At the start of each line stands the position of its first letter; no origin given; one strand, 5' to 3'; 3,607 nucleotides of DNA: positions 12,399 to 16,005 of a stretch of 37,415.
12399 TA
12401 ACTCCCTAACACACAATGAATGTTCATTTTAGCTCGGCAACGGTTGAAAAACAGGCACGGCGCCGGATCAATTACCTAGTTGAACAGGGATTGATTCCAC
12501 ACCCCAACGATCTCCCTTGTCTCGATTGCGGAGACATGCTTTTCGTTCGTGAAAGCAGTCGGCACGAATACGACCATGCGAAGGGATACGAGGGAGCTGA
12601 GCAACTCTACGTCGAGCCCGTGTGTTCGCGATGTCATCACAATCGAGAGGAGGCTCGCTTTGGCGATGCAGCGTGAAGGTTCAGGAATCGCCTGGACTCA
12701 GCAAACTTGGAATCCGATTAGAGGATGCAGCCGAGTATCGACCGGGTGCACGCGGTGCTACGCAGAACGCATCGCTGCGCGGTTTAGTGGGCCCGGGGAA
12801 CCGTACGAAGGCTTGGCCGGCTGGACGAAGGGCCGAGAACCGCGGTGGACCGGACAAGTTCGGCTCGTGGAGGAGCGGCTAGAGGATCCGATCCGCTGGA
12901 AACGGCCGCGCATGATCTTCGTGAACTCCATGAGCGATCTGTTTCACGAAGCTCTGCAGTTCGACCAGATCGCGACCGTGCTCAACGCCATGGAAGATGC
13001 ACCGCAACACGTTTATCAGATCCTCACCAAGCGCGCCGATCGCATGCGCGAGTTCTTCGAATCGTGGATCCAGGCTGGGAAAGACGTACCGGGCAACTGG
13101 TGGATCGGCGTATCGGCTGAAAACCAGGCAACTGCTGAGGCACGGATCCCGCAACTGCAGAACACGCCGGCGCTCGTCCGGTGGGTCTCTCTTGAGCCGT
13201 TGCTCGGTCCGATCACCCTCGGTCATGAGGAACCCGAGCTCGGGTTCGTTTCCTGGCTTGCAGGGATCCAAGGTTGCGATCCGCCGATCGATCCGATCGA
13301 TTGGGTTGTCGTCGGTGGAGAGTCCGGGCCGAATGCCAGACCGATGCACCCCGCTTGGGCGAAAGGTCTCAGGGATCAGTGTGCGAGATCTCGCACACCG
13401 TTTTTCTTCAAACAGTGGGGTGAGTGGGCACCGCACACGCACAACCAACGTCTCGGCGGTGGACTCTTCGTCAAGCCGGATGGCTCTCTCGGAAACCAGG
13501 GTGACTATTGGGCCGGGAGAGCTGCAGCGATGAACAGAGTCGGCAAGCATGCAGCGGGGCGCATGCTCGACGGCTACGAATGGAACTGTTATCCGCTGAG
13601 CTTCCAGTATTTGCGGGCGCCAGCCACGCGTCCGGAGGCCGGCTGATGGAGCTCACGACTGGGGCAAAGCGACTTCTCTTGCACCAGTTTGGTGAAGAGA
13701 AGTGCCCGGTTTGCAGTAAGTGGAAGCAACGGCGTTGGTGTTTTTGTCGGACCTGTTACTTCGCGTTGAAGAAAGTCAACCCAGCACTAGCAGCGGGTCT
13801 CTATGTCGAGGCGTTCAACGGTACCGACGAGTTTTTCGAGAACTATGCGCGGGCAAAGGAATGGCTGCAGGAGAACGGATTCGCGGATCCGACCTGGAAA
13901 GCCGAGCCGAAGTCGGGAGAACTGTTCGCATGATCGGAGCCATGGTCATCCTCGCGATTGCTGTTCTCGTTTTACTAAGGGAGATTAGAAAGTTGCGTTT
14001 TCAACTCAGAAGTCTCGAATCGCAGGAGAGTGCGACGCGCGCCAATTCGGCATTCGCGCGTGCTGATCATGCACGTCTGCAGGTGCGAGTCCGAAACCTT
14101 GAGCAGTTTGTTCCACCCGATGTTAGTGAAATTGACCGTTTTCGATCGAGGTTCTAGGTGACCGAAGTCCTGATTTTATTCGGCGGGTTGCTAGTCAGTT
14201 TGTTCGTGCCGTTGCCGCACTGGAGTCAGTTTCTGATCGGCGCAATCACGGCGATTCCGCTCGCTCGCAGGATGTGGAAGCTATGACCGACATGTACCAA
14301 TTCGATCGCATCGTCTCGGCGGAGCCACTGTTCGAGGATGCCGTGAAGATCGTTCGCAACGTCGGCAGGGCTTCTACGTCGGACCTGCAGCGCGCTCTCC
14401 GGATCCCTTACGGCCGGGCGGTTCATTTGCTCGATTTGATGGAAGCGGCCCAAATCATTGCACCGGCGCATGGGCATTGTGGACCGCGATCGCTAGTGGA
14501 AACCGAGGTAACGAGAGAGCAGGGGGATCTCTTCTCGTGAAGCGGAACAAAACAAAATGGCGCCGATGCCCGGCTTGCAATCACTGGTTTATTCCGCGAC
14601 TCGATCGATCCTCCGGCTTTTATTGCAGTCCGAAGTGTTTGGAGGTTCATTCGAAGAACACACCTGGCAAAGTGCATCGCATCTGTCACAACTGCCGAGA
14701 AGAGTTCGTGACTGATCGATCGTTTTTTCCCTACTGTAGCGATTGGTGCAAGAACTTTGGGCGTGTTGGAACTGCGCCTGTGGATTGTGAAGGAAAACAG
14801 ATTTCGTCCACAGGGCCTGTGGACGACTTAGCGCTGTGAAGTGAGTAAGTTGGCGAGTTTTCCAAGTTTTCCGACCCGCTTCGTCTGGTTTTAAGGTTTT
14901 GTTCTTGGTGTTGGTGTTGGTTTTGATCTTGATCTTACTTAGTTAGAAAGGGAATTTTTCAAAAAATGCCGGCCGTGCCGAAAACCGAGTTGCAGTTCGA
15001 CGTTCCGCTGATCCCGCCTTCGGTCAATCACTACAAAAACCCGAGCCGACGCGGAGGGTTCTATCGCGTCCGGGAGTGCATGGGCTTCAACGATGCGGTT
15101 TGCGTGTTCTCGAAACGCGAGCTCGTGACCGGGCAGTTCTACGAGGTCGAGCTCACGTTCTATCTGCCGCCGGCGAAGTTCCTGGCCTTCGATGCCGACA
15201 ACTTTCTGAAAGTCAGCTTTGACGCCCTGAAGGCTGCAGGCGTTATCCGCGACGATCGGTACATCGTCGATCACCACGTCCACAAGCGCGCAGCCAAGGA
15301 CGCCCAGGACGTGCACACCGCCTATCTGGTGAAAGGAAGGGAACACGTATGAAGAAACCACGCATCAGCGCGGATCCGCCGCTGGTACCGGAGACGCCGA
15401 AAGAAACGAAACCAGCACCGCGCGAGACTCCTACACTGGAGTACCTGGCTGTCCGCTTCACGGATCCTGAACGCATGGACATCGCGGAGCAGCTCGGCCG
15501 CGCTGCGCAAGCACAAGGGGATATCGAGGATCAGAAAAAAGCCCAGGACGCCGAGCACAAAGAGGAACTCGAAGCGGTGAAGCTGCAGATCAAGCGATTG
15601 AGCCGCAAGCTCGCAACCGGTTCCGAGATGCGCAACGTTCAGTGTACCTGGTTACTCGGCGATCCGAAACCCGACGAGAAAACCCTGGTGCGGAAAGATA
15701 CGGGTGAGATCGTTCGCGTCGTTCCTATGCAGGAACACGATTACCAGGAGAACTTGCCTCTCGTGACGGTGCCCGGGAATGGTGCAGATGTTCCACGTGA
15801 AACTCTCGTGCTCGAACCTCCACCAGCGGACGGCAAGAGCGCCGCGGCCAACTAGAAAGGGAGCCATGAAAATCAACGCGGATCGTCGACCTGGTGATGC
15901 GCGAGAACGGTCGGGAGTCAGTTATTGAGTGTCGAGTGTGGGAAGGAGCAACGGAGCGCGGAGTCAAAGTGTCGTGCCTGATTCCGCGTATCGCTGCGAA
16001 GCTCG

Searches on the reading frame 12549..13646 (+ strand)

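Call 7: search_protein_families(library=pfam, proteins=[window:12549-13646:+], max_evalue=0.01)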
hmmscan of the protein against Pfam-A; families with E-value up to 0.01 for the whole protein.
window:12549-13646:+ (365 aa): 1 family
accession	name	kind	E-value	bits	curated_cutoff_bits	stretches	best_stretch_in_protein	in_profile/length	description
PF07505.17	DUF5131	-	1.3e-92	310.2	28.9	1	45-349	2-243/243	Protein of unknown function (DUF5131)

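Call 8: search_protein_families(library=phrogs, proteins=[window:12549-13646:+], max_evalue=0.01)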
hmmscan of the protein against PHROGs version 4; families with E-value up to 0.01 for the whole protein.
window:12549-13646:+ (365 aa): 1 family
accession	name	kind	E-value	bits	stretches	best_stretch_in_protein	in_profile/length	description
phrog_2045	-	unknown function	6.4e-104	348.5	1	43-353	3-288/299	-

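Call 65: search_protein_families(library=ncbifam, proteins=[window:12549-13646:+], max_evalue=0.001)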
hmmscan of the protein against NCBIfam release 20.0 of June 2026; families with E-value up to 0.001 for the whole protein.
window:12549-13646:+ (365 aa): 1 family
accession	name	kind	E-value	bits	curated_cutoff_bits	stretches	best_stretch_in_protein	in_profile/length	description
TIGR04471.1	rSAM_mob_pairA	equivalog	6.6e-10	38.8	355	1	116-219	52-144/220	radical SAM mobile pair protein A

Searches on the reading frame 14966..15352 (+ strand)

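Call 7: search_protein_families(library=pfam, proteins=[window:14966-15352:+], max_evalue=0.01)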
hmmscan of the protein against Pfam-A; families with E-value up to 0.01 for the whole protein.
window:14966-15352:+ (128 aa): 1 family
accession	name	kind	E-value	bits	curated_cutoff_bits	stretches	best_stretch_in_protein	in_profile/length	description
PF05866.16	RusA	-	1.4e-06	29.3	22.8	1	61-111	53-115/124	Endodeoxyribonuclease RusA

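Call 8: search_protein_families(library=phrogs, proteins=[window:14966-15352:+], max_evalue=0.01)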
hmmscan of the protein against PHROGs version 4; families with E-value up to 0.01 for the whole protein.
window:14966-15352:+ (128 aa): 6 families
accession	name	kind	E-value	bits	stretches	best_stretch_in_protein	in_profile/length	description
phrog_34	-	DNA, RNA and nucleotide metabolism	1.6e-12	48.7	1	4-109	70-178/259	RusA-like Holliday junction resolvase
phrog_11894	-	DNA, RNA and nucleotide metabolism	9.6e-07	30.1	1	14-113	13-113/122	RusA-like Holliday junction resolvase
phrog_140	-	DNA, RNA and nucleotide metabolism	1.2e-06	29.3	1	61-110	94-156/219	RusA-like Holliday junction resolvase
phrog_1532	-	unknown function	1.9e-05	25.3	1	76-107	25-56/80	-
phrog_1682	-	DNA, RNA and nucleotide metabolism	9.8e-05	22.8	1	6-103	26-125/387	RusA-like Holliday junction resolvase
phrog_11573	-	unknown function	0.00036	21.8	1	13-116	5-102/110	-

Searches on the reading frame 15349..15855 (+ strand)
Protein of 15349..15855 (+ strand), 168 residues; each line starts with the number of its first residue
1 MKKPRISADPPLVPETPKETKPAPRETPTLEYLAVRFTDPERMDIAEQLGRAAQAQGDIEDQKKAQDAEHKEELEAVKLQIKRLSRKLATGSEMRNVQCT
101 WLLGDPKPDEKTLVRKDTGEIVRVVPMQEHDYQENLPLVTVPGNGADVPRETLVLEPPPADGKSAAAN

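Call 7: search_protein_families(library=pfam, proteins=[window:15349-15855:+], max_evalue=0.01)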
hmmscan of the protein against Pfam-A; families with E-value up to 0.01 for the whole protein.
window:15349-15855:+ (168 aa): 1 family
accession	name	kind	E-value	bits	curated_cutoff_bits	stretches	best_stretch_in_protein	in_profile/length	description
PF11365.13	SOGA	-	0.0046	18.4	31.1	1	58-88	54-84/94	Protein SOGA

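Call 8: search_protein_families(library=phrogs, proteins=[window:15349-15855:+], max_evalue=0.01)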
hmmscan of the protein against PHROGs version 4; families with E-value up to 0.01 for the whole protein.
window:15349-15855:+ (168 aa): 2 families
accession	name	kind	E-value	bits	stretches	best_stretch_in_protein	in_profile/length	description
phrog_12688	-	unknown function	0.00056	20.7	1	36-136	33-131/142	-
phrog_2466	-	lysis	0.005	17.6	1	46-93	53-100/172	Rz-like spanin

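Call 64: search_protein_families(library=padloc, proteins=[window:15349-15855:+], max_evalue=0.001)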
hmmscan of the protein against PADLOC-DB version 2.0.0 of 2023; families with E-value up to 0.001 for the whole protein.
window:15349-15855:+ (168 aa): 0 families
